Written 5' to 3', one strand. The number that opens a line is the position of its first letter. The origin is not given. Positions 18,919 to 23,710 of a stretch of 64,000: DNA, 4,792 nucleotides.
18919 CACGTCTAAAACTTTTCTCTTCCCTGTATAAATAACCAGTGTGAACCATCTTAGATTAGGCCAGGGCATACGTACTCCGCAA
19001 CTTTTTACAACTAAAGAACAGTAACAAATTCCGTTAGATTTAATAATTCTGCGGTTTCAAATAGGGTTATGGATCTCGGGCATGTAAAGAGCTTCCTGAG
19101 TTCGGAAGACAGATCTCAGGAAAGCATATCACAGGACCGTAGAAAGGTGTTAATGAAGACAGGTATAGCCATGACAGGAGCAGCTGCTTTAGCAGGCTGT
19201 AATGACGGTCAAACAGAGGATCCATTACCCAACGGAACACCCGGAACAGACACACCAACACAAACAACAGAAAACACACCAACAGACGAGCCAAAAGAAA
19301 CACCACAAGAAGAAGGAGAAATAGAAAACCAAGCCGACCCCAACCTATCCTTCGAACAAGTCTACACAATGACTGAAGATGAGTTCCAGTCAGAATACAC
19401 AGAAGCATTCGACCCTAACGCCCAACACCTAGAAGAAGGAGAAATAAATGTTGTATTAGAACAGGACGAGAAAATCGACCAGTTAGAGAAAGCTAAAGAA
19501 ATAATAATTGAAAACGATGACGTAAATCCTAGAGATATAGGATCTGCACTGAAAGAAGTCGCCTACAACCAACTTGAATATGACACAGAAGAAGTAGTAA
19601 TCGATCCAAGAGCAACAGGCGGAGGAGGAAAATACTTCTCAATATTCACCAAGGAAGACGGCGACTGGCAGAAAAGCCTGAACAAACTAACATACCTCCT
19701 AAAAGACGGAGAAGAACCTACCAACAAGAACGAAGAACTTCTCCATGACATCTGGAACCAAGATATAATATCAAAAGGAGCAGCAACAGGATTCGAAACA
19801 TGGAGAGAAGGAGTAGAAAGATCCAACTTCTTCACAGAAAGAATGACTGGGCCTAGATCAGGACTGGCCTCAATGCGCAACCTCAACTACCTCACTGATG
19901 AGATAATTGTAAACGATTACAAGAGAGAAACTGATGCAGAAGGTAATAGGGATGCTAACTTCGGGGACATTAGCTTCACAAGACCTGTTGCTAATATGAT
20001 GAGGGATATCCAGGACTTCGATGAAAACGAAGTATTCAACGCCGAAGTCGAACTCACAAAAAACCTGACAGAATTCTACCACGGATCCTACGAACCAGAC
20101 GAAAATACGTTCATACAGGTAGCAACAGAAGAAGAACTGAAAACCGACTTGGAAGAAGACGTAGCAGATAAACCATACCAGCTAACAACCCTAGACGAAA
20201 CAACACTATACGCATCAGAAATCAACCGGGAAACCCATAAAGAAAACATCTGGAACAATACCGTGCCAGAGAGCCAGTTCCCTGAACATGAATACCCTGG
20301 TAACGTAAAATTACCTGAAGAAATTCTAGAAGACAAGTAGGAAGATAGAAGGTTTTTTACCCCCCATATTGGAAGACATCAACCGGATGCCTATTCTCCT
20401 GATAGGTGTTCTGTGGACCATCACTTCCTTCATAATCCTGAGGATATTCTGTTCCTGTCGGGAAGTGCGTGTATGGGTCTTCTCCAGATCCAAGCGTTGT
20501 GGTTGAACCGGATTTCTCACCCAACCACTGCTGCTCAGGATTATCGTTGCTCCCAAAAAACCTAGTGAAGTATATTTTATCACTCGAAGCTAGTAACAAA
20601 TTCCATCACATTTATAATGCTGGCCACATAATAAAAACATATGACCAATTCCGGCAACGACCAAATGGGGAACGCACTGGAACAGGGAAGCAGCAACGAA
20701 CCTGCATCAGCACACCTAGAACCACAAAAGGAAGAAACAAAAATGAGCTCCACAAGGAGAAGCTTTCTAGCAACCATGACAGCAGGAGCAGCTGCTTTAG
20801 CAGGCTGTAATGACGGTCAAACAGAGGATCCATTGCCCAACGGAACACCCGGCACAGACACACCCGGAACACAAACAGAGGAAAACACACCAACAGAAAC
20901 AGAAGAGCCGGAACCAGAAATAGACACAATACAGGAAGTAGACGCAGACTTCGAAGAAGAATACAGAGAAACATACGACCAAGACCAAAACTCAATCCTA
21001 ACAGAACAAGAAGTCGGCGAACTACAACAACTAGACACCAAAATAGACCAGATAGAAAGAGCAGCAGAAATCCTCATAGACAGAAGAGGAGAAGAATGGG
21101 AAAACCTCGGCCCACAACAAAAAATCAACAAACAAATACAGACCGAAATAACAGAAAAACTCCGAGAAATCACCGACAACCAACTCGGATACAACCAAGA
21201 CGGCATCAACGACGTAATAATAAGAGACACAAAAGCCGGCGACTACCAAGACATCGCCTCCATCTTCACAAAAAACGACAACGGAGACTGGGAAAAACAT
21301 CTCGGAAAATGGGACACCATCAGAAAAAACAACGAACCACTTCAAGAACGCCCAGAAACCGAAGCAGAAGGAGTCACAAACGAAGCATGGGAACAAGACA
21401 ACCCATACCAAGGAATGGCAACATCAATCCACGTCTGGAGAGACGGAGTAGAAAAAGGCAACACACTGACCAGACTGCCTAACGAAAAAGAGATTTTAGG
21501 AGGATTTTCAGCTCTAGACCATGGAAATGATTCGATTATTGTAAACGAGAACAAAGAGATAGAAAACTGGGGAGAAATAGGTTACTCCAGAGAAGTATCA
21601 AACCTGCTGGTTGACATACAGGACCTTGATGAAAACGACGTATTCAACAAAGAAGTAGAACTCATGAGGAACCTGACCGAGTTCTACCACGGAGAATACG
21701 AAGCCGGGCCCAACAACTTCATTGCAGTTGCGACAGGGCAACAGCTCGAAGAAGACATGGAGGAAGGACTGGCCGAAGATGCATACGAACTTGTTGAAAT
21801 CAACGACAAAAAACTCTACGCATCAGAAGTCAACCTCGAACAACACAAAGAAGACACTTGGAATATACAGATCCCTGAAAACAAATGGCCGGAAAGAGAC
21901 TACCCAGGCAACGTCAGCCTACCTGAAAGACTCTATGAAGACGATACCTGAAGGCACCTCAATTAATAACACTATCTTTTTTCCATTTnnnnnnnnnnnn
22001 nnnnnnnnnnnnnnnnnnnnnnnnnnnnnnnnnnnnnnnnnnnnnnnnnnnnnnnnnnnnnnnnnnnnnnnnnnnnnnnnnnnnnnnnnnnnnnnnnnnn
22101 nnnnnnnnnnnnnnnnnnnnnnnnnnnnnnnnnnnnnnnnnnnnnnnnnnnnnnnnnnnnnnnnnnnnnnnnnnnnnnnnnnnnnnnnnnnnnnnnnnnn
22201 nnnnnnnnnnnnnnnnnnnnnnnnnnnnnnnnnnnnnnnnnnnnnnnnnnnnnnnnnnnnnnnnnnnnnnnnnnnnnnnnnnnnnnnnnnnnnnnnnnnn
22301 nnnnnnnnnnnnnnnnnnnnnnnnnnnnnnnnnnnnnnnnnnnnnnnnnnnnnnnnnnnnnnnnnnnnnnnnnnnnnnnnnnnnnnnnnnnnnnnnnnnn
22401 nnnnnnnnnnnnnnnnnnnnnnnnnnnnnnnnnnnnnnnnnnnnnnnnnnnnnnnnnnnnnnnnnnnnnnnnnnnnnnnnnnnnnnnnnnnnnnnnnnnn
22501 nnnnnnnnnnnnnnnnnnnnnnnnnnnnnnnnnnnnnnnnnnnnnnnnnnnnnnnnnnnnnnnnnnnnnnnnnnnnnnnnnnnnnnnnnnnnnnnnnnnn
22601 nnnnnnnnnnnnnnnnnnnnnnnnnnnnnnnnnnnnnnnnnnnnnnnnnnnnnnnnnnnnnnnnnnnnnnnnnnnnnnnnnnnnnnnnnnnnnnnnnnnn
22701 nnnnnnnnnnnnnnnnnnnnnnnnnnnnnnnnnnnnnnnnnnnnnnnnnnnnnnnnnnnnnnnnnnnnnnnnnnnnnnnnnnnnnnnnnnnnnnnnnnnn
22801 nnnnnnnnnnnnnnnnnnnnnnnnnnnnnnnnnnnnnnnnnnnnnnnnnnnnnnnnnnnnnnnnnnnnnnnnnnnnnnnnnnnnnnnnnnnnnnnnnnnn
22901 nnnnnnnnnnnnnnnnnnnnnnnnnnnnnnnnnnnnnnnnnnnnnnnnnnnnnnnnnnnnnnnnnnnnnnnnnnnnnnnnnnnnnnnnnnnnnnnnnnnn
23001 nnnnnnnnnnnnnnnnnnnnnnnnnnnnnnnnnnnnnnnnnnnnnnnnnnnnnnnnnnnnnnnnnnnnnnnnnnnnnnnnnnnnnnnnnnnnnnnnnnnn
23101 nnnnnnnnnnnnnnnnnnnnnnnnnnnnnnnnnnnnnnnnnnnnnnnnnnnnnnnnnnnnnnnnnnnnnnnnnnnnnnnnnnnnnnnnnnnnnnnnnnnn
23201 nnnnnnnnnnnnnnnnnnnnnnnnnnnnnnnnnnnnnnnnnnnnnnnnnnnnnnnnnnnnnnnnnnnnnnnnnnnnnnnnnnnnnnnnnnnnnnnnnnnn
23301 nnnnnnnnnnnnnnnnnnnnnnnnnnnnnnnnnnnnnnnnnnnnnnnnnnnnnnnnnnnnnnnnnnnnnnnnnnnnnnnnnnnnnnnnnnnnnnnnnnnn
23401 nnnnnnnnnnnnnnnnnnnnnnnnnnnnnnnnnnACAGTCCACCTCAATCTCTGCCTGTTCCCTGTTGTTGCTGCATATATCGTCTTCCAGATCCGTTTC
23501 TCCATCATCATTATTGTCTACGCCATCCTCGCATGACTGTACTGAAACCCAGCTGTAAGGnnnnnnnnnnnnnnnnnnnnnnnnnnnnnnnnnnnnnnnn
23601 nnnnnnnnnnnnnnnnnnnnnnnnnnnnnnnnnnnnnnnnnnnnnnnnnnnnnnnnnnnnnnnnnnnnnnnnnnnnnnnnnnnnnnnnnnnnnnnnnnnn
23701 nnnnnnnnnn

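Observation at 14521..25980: Cluster of giant hyper-acidic, cysteine-rich secreted proteins interleaved with duplicated Tat-lipoproteins: candidate undescribed cell-surface / host-contact module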

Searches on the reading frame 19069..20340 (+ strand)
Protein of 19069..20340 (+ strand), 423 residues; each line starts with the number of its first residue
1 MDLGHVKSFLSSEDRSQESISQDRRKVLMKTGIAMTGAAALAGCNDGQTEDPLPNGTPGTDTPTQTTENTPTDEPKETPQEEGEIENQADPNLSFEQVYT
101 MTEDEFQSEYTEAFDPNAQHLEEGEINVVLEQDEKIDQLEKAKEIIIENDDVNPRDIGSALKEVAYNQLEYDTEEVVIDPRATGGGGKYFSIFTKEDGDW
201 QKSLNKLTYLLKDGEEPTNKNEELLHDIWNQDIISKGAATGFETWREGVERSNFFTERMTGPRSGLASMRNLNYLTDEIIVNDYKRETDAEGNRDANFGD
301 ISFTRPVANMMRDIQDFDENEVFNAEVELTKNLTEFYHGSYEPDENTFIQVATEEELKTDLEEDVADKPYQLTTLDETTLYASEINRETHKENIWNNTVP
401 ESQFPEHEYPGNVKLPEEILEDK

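Call 4: search_protein_families(library=pfam, proteins=[window:19069-20340:+], max_evalue=1)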
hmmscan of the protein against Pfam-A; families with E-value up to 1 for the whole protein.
window:19069-20340:+ (423 aa): 0 families

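Call 5: search_protein_families(library=ncbifam, proteins=[window:19069-20340:+], max_evalue=1)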
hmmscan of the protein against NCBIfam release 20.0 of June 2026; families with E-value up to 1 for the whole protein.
window:19069-20340:+ (423 aa): 2 families
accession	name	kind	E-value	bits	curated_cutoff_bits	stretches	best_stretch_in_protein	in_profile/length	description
NF053527.1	lipo_Cory_WKLS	subfamily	0.11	12.5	105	1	32-124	4-96/166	WKL family lipoprotein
TIGR02811.1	formate_TAT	hypoth_equivalog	0.25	11.7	48.45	1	19-44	6-31/66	formate dehydrogenase region TAT target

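Call 123: search_protein_families(library=phrogs, proteins=[window:19069-20340:+], max_evalue=0.01)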
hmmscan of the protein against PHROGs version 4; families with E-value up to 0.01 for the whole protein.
window:19069-20340:+ (423 aa): 0 families

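Call 124: search_protein_families(library=padloc, proteins=[window:19069-20340:+], max_evalue=0.01)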
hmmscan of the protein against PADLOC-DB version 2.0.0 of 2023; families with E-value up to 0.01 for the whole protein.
window:19069-20340:+ (423 aa): 0 families

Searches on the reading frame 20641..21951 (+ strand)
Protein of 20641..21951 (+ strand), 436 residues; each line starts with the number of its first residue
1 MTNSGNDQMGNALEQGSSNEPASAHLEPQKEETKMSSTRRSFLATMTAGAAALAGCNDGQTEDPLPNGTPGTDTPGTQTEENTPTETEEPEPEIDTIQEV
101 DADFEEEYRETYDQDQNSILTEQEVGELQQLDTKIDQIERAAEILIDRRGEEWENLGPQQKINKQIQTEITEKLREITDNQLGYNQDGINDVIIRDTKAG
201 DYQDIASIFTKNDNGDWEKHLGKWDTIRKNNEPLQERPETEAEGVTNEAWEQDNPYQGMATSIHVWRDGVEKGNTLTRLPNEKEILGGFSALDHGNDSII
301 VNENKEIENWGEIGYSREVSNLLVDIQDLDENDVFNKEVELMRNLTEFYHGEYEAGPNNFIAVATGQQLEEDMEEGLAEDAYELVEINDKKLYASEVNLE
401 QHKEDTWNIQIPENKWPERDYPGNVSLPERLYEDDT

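Call 4: search_protein_families(library=pfam, proteins=[window:20641-21951:+], max_evalue=1)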
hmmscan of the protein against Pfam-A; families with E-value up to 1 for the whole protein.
window:20641-21951:+ (436 aa): 3 families
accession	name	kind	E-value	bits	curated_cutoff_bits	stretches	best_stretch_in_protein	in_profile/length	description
PF05757.16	PsbQ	-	0.022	15.3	26.9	1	31-86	37-83/204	Oxygen evolving enhancer protein 3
PF10399.14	UCR_Fe-S_N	-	0.048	13.5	24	1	31-55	3-27/41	Ubiquitinol-cytochrome C reductase Fe-S subunit TAT signal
PF10518.14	TAT_signal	-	0.96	10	22.7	0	38-54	3-19/21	TAT (twin-arginine translocation) pathway signal sequence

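Call 5: search_protein_families(library=ncbifam, proteins=[window:20641-21951:+], max_evalue=1)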
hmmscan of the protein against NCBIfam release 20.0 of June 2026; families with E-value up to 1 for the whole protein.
window:20641-21951:+ (436 aa): 2 families
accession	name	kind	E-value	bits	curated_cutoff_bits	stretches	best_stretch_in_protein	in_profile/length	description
TIGR01409.1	TAT_signal_seq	domain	0.011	16.1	16.7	1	38-55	2-19/29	twin-arginine translocation signal domain-containing protein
NF033765.2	gliding_CglD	equivalog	0.015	13.1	400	1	41-135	7-101/1124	adventurous gliding motility lipoprotein CglD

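Call 17: find_homologous_proteins(query=window:20641-21951:+)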
Query window:20641-21951:+ (436 aa): 4 proteins with E <= 0.001 among 6117 candidates.
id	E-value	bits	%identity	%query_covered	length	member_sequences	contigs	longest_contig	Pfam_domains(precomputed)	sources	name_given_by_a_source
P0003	3.2e-286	967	100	100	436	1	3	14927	-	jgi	jgi:hypothetical protein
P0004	1.5e-281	952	99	100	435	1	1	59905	-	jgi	jgi:hypothetical protein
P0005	7.2e-281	950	100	98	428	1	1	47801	-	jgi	jgi:hypothetical protein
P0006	1.7e-74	270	42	93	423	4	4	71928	-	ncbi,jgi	ncbi:MAG: hypothetical protein ACI9LV_000178 [Candidatus Nanohaloarchaea archaeon]|jgi:hypothetical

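Call 19: find_encoding_contigs(protein=P0004, flank=10000)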
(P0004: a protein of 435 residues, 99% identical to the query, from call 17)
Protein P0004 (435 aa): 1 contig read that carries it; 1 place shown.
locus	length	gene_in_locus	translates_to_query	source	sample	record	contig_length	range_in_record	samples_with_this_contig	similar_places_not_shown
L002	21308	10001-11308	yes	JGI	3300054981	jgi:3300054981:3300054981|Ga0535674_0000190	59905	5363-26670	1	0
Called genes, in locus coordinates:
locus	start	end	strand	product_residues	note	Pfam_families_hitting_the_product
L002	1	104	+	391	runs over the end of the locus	PF00149:Metallophos, PF12850:Metallophos_2 (weak)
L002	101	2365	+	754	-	-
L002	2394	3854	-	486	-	PF09378:HAS-barrel (weak), PF01935:DUF87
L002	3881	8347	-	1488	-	-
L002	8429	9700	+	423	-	-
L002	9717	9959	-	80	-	-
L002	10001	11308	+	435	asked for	-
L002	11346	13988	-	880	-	-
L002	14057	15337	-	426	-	PF07431:DUF1512, PF23542:DUF1512_C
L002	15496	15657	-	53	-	PF26477:DUF8150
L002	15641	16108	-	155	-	-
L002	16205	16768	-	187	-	PF00588:SpoU_methylase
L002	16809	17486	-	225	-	-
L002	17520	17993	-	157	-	-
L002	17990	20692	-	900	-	PF22544:HYDIN_VesB_CFA65-like_Ig (faint)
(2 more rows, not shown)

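Call 88: search_dna_similar(query=window:20641-21951:+, collection=plasmids, mode=protein, max_evalue=0.001)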
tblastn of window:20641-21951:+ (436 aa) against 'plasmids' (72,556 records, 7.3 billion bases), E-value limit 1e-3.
No match.

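Call 93: search_solved_structures(query=A3, max_evalue=10)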
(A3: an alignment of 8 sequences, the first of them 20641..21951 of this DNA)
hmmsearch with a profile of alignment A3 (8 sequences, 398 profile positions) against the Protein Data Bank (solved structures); distinct sequences matched with E-value up to 10: 4.
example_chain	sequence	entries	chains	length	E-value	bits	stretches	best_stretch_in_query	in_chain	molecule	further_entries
9y5f_A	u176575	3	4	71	0.027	17.3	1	71-128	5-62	rv-SNARE/sc-t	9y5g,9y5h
6j66_A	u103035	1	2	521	0.48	13.2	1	12-54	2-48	Chondroitin sulfate/dermatan sulfate 4-O-endosulfatase protein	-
6h9m_A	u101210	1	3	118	0.49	13.2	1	68-134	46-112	Coiled-coil domain-containing protein 90B, mitochondrial,General control protein GCN4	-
6jbn_A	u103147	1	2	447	2.4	10.9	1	13-61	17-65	Peroxidase EfeB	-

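Call 123: search_protein_families(library=phrogs, proteins=[window:20641-21951:+], max_evalue=0.01)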
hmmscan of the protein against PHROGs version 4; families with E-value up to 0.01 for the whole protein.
window:20641-21951:+ (436 aa): 0 families

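Call 124: search_protein_families(library=padloc, proteins=[window:20641-21951:+], max_evalue=0.01)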
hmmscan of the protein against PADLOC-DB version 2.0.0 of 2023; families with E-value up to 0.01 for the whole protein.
window:20641-21951:+ (436 aa): 0 families

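Call 127: find_related_loci(query=A7, collection=viral_contigs, flank=5000)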
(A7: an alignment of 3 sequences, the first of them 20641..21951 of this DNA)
Query A7 (436 aa) in viral_contigs; peptide patterns used: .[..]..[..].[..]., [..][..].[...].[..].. (x = any residue, [..] = any of these).
106 stretches matched a pattern, but none encodes a relative of the query by tblastn (E <= 1e-3).

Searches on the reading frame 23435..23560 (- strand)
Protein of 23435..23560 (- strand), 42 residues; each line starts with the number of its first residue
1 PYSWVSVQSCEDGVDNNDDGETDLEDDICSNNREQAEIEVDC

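Call 105: search_protein_families(library=ncbifam, proteins=[window:23450-23551:-], max_evalue=10)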
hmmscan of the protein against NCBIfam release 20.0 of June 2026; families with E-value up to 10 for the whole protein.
seq(34 aa): 1 family
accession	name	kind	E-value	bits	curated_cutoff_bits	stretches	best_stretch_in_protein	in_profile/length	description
NF033662.1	acid_disulf_rpt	repeat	0.00073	19.2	41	1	4-29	4-29/32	acidic double-disulfide repeat-containing protein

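Call 106: search_protein_families(library=pfam, proteins=[window:23435-23560:-], max_evalue=10)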
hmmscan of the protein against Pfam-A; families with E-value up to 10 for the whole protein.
seq(42 aa): 0 families
